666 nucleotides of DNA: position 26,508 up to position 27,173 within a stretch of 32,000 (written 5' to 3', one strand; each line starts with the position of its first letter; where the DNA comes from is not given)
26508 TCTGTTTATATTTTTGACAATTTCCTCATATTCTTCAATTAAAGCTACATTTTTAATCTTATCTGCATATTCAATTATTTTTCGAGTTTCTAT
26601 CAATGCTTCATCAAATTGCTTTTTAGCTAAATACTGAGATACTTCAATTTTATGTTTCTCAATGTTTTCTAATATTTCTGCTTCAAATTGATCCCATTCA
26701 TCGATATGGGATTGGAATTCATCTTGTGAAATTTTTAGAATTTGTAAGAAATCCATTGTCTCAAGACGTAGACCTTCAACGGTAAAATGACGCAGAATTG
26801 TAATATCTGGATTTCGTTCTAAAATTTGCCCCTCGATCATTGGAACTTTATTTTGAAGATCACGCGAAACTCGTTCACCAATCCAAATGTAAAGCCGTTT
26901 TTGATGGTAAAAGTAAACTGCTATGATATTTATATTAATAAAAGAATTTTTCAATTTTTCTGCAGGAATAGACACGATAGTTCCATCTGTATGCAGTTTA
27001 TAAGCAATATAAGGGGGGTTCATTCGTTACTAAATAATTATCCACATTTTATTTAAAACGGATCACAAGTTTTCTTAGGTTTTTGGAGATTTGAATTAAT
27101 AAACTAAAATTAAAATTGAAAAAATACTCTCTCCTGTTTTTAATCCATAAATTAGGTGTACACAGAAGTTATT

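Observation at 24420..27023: Gelsolin-like domain fused to a ~376-residue perfect ER/K octad array: candidate actin-linked molecular spacer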

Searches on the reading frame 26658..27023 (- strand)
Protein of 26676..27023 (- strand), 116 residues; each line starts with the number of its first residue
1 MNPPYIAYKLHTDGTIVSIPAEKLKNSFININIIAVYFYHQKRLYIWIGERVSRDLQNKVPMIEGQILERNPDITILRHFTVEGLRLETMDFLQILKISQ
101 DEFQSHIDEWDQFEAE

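Call 15: search_protein_families(library=pfam, proteins=[window:26676-27023:-], max_evalue=10)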
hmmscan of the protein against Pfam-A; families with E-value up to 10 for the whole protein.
seq(116 aa): 1 family
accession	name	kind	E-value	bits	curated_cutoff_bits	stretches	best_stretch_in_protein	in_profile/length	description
PF15490.12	Ten1_2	-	0.15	12.2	27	1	16-71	42-95/117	Telomere-capping, CST complex subunit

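Call 18: search_solved_structures(query=A2, max_evalue=10, show_alignments=3)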
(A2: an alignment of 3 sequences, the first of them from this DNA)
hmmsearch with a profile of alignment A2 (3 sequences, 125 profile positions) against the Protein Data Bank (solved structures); distinct sequences matched with E-value up to 10: 11.
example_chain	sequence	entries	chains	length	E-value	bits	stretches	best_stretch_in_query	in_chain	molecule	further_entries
7uy5_K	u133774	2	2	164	0.0025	21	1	40-103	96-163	Telomerase-associated protein of 19 kDa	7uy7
5dof_A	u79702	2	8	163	0.011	18.9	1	40-103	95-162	Telomerase-associated protein 19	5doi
1y82_A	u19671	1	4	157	0.025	17.8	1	16-72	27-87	hypothetical protein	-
4yoz_A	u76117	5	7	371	0.049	16.9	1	34-72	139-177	Retinoblastoma-like protein 1,Retinoblastoma-like protein 1 | Retinoblastoma-like protein 1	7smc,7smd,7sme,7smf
4yoo_A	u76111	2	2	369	0.049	16.8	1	34-72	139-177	Retinoblastoma-like protein 1,Retinoblastoma-like protein 1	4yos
5dfm_A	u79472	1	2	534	0.068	16.4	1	40-103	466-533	Maltose-binding periplasmic protein,Telomerase-associated protein 19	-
1v96_A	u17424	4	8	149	0.11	15.7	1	19-72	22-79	hypothetical protein PH0500 | Ribonuclease VapC4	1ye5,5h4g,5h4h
8pv8_LH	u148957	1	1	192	0.61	13.3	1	46-111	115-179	60S ribosomal protein l9-like protein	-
7olc_LH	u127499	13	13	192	0.66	13.2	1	46-111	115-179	60S ribosomal protein l9-like protein | uL6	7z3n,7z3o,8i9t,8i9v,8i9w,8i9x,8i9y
8pv1_LH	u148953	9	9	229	1.1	12.5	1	46-111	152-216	60S ribosomal protein l9-like protein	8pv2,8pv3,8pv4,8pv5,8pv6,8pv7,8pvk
7old_LH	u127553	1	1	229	1.1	12.5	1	46-111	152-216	60S ribosomal protein l9-like protein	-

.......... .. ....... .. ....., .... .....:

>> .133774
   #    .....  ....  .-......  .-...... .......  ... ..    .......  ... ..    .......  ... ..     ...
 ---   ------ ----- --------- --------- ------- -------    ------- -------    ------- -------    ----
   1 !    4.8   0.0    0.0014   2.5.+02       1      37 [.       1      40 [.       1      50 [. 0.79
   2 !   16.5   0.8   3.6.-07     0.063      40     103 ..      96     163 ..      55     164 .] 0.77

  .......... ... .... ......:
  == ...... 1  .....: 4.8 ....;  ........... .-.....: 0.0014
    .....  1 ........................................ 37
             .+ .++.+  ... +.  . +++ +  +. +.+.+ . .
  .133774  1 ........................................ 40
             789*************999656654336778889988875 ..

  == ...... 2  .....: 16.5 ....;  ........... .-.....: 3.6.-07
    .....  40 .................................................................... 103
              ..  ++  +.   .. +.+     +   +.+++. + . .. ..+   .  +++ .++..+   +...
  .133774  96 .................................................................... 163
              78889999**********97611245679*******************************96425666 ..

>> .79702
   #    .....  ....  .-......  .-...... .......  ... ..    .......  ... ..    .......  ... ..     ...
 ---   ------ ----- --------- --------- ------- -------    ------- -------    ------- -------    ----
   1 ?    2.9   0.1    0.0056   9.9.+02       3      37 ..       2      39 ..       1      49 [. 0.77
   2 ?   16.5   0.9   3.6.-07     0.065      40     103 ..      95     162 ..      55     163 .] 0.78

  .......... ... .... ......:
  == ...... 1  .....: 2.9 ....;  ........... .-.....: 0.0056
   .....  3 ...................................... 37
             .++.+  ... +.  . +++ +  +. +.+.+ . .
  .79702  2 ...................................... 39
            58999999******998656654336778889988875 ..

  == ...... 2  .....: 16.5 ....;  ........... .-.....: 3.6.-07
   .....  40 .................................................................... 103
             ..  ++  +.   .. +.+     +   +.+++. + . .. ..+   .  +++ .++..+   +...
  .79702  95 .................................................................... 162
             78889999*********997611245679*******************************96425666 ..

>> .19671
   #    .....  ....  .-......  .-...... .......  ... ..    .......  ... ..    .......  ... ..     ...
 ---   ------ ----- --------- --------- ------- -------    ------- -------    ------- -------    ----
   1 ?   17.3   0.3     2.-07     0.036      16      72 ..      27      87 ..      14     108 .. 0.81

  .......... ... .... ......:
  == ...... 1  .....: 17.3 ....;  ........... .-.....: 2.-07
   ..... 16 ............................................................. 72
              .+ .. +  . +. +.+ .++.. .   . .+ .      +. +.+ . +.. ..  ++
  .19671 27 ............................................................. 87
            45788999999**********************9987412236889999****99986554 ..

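Call 22: search_protein_representatives(alignment_id=A2)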
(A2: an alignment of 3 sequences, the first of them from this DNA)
Query: 3 sequences, 125 profile positions. Proteins with E-value up to 0.001 (for the whole library): 84; up to 1e-10: 30; up to 1e-30: 6. The best 84 are listed.
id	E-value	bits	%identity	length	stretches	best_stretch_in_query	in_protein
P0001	1.4e-70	251.2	-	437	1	1-125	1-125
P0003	8.6e-55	200.3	-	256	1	1-112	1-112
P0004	1.1e-44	167.6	-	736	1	4-121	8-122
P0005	2.5e-40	153.6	-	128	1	3-117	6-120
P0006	3.1e-38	146.8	-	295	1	43-124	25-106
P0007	2.0e-33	131.2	-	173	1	2-124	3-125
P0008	1.8e-30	121.7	-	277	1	7-125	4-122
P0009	3.5e-30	120.8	-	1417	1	8-120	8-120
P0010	1.1e-29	119.2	-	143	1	3-115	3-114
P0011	1.6e-29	118.7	-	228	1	7-124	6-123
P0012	1.8e-21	92.6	-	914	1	6-124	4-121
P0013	2.8e-20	88.7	-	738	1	8-124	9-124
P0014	3.7e-20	88.4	-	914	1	3-118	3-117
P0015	1.4e-19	86.5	-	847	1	6-124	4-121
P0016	2.2e-16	76.2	-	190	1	6-117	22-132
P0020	3.1e-14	69.2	-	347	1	10-112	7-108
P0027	3.5e-11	59.4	-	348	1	7-113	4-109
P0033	2.1e-10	56.9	-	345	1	8-115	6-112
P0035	2.7e-10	56.5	-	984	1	3-117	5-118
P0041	8.5e-10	54.9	-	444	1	6-114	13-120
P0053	1.0e-08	51.4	-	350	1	7-111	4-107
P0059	5.3e-08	49.1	-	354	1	7-114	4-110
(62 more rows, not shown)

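Call 26: search_solved_structures(query=A3, max_evalue=10, show_alignments=4)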
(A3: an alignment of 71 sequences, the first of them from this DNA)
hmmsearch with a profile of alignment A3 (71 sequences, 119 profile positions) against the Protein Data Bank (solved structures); distinct sequences matched with E-value up to 10: 16.
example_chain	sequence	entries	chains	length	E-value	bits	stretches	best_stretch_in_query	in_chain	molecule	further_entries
7c2f_B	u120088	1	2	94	4.6e-07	32.6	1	6-100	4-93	Gelsolin-like domain-containing protein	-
9jus_v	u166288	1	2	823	1.3e-06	31.2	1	42-106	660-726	villin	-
3fg6_A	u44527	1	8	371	0.00012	24.8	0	41-101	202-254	Adseverin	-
9jvt_v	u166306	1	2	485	0.00087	22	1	42-107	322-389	Villin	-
7whg_G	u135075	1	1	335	0.002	20.9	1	41-96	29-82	Lokiarchaeota gelsolin (2DGel)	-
2mq8_A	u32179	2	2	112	0.0022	20.7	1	51-86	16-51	De novo designed protein LFR1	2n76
3fg7_A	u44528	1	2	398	0.0066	19.2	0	45-76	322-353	Villin-1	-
5a1k_A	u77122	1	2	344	0.015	18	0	42-73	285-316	ADSEVERIN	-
9jw0_A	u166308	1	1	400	0.11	15.2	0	39-97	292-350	Villin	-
7whf_G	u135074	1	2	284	0.24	14.1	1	44-110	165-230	Heimdallarchaeota Gelsolin domain-containing protein 2DGel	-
1nph_A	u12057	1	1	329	0.27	14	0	72-97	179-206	Gelsolin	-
5z1g_B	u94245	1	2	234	0.78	12.5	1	10-52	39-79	Ribosome biogenesis protein BRX1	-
7c2g_G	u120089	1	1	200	0.94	12.2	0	44-109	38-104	2DGel3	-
4k92_A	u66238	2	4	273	1.6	11.5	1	53-110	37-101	CLIP-associating protein 1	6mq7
2llf_A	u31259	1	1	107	1.9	11.2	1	44-92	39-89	Villin-1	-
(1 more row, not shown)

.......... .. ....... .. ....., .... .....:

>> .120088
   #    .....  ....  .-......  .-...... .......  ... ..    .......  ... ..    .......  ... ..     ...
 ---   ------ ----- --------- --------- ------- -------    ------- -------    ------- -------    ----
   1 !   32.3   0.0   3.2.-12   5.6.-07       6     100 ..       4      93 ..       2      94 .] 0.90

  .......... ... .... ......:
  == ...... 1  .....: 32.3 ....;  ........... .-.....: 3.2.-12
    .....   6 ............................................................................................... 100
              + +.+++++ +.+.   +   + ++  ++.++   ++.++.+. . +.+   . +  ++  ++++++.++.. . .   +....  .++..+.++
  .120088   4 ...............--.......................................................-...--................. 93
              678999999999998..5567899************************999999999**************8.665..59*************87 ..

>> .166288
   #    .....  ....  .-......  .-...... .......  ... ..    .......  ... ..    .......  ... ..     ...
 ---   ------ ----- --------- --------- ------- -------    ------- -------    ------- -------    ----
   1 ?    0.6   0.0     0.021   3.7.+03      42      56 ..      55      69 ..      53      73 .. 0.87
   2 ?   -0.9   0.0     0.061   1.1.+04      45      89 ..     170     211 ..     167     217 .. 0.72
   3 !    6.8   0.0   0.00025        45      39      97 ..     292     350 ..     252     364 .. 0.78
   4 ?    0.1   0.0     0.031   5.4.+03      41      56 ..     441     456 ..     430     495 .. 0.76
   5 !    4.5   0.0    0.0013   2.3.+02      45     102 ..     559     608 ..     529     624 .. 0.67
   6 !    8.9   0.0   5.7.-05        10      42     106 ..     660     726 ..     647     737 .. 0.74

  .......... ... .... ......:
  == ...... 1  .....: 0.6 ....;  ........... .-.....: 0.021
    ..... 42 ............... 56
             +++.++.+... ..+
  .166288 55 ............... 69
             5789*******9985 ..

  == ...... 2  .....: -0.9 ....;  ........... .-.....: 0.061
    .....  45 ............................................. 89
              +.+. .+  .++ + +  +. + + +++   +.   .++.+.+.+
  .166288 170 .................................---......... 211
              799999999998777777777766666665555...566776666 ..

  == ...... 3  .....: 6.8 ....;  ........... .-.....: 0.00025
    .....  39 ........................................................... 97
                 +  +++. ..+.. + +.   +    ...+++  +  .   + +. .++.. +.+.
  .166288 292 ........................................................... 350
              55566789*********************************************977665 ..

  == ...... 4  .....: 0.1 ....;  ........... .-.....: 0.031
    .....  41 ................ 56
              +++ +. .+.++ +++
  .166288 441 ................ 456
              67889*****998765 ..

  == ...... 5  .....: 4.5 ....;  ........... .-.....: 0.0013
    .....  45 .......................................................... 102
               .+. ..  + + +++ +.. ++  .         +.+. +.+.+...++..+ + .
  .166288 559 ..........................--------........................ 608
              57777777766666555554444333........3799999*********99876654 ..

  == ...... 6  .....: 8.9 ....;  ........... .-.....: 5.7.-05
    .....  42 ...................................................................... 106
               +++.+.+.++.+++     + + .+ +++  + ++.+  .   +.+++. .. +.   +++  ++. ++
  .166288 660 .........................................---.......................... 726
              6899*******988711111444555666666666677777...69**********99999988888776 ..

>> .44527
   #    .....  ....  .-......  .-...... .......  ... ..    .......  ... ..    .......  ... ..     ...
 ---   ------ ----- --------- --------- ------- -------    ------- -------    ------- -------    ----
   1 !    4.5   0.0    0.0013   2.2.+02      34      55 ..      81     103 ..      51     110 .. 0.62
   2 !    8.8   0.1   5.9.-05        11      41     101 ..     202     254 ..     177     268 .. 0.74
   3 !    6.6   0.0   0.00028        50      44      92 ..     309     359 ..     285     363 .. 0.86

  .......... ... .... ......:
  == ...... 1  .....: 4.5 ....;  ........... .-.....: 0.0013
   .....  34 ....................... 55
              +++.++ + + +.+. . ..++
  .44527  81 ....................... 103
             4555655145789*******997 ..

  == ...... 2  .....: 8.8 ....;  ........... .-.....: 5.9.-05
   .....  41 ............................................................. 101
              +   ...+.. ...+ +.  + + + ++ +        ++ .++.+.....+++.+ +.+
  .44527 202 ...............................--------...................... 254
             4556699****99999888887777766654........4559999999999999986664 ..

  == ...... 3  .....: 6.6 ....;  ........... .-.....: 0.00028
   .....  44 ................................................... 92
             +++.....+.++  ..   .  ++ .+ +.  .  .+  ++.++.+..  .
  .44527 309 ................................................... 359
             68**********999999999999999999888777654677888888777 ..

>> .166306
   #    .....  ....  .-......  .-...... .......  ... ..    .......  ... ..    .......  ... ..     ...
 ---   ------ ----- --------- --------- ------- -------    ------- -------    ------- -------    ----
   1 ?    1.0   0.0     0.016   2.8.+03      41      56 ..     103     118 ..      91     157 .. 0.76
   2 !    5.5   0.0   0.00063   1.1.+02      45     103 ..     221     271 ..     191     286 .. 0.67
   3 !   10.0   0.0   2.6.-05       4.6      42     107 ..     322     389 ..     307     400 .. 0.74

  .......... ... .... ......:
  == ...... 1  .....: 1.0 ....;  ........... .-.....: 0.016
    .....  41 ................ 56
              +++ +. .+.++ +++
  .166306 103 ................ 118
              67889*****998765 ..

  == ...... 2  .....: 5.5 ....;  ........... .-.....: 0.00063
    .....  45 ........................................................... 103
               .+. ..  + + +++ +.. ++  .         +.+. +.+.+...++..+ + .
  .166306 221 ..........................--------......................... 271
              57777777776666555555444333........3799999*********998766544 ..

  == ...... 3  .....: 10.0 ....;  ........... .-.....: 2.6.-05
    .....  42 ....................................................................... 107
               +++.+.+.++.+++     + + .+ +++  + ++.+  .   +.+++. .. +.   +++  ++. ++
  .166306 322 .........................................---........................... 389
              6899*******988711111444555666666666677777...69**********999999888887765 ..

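Call 36: predict_structure(alignment_id=A3)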
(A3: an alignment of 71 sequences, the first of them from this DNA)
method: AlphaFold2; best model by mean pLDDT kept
length: 122 residues; sequences in the alignment: 71
mean_pLDDT: 92.6   pTM: 0.84
mean pLDDT of the five models: 92.6, 92.3, 92.3, 91.6, 90.6
residues with pLDDT >= 90: 99; 70-90: 21; 50-70: 2; < 50: 0
segments of 3 or more residues with pLDDT < 50: none
pLDDT, mean of each block of 10 residues (from residue 1): 92 96 94 96 96 95 97 96 85 91 91 88 70
secondary structure, 60 per line:
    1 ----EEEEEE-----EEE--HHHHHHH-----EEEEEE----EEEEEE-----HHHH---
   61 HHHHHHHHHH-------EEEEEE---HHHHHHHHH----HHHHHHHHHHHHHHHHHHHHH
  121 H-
elements in order: E5-10 E16-18 H21-27 E33-38 E43-48 H54-57 H61-70 E78-83 H87-95 H100-121

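Call 41: fold_search(model_id=the predicted structure, library=pdb)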
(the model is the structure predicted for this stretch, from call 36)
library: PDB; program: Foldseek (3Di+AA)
matches with E <= 10: 687; with E <= 0.001: 36
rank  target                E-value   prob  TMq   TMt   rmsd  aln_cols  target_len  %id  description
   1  7c2f_B                4.6e-05  1.00  0.53  0.70   3.7        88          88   14  Crystal Structure of the Thorarchaeota ProGel/rabbit actin complex (released 2020-08-05)
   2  5fae                  1.7e-04  1.00  0.54  0.60   3.8        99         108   16  N184K pathological variant of gelsolin domain 2 (trigonal form) (released 2016-10-05)
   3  4s10_C                2.5e-04  1.00  0.53  0.62   3.4        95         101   18  Gelsolin nanobody shielding mutant plasma gelsolin from furin proteolysis (released 2015-06-03)
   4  9jw0_A                2.6e-04  1.00  0.58  0.23   3.7       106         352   10  Structure of the N-terminal 3 domains (V1-V3) villin bound to actin (released 2025-10-15)
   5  7c2g_G                2.6e-04  1.00  0.51  0.34   3.8        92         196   13  Crystal Structure of the Thorarchaeota 2DGel/rabbit actin complex (released 2020-08-05)
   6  6i4l_G                2.8e-04  1.00  0.53  0.55   3.6        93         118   15  Crystal Structure of Plasmodium falciparum actin I (G115A mutant) in the Mg-K-ATP/ADP state (released 2019-06-26)
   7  6i4j_G                3.2e-04  1.00  0.53  0.55   3.5        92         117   15  Crystal Structure of Plasmodium falciparum actin I (F54Y mutant) in the Mg-ADP state (released 2019-06-26)
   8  6i4g_G                3.6e-04  1.00  0.54  0.54   3.6        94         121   15  Crystal Structure of Plasmodium falciparum actin I (H74Q) in the Mg-K-ATP state (released 2019-06-26)
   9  4cbu_G                3.6e-04  1.00  0.52  0.51   3.9        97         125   13  Crystal structure of Plasmodium falciparum actin I (released 2014-04-30)
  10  7whf_C                3.9e-04  1.00  0.47  0.28   4.8       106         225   20  Heimdallarchaeota gelsolin (2DGel) bound to rabbit actin (released 2022-09-21)
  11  2fh1_B                4.1e-04  1.00  0.51  0.20   2.6        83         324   10  C-terminal half of gelsolin soaked in low calcium at pH 4.5 (released 2006-06-13)
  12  3fg6_D                4.1e-04  1.00  0.58  0.26   3.2        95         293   10  Structure of the C-terminus of Adseverin (released 2009-08-11)
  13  5faf                  4.4e-04  1.00  0.52  0.55   3.6        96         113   16  N184K pathological variant of gelsolin domain 2 (orthorhombic form) (released 2016-10-05)
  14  9jus_v                4.7e-04  1.00  0.57  0.10   3.7       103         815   11  Structure of villin bound to an actin trimer (released 2025-10-08)
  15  1jhw                  4.7e-04  1.00  0.54  0.22   3.5        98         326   14  Ca2+-binding Mimicry in the Crystal Structure of the Eu3+-Bound Mutant Human Macrophage Capping Protein Cap G (released 2002-06-28)
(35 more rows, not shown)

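Call 57: list_cluster_members(proteins=[P0004, P0009, P0012, P0020, P0027, P0033, P0053, P0035, P0041, P0059])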
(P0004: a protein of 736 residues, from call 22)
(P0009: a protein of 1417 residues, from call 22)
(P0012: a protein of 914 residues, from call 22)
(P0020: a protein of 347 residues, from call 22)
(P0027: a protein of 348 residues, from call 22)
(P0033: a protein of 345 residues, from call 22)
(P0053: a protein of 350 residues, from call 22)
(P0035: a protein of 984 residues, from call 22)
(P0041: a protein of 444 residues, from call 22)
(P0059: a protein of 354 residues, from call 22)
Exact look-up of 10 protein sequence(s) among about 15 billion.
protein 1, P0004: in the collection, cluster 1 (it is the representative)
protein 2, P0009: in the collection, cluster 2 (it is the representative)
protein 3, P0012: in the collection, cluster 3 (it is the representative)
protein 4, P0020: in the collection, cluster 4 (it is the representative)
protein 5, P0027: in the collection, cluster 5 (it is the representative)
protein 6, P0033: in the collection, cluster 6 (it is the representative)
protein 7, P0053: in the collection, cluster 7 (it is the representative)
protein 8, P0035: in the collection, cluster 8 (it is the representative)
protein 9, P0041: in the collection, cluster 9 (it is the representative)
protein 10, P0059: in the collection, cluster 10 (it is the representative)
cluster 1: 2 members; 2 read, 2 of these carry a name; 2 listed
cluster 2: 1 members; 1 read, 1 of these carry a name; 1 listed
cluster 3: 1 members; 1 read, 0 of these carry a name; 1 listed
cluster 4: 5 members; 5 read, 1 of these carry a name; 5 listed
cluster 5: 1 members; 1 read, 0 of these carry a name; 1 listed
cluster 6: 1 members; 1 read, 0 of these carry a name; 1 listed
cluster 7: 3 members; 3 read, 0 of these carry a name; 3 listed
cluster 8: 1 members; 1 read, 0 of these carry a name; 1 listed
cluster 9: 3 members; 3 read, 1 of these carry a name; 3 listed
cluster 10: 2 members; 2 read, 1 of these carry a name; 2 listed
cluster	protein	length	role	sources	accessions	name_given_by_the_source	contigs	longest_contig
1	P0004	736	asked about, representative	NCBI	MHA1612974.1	MAG: hypothetical protein ACTSYU_13030, partial [Promethearchaeota archaeon]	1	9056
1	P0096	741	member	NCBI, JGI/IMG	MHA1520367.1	MAG: hypothetical protein ACTSRK_09305 [Promethearchaeota archaeon]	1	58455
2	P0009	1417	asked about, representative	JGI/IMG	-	hypothetical protein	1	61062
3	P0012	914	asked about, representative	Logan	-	-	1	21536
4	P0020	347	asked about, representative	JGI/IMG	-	-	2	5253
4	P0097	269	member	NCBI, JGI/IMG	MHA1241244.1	MAG: hypothetical protein ACTSQU_10665 [Promethearchaeota archaeon]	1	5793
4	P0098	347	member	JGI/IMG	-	-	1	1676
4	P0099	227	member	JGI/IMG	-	-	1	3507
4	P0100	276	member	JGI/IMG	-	-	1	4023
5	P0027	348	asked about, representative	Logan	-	-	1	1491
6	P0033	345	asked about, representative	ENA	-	-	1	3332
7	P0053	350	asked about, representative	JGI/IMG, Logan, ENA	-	-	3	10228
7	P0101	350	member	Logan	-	-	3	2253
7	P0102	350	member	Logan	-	-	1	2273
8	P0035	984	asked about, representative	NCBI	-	-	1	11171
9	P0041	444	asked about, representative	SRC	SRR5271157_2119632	-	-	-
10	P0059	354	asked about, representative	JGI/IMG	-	hypothetical protein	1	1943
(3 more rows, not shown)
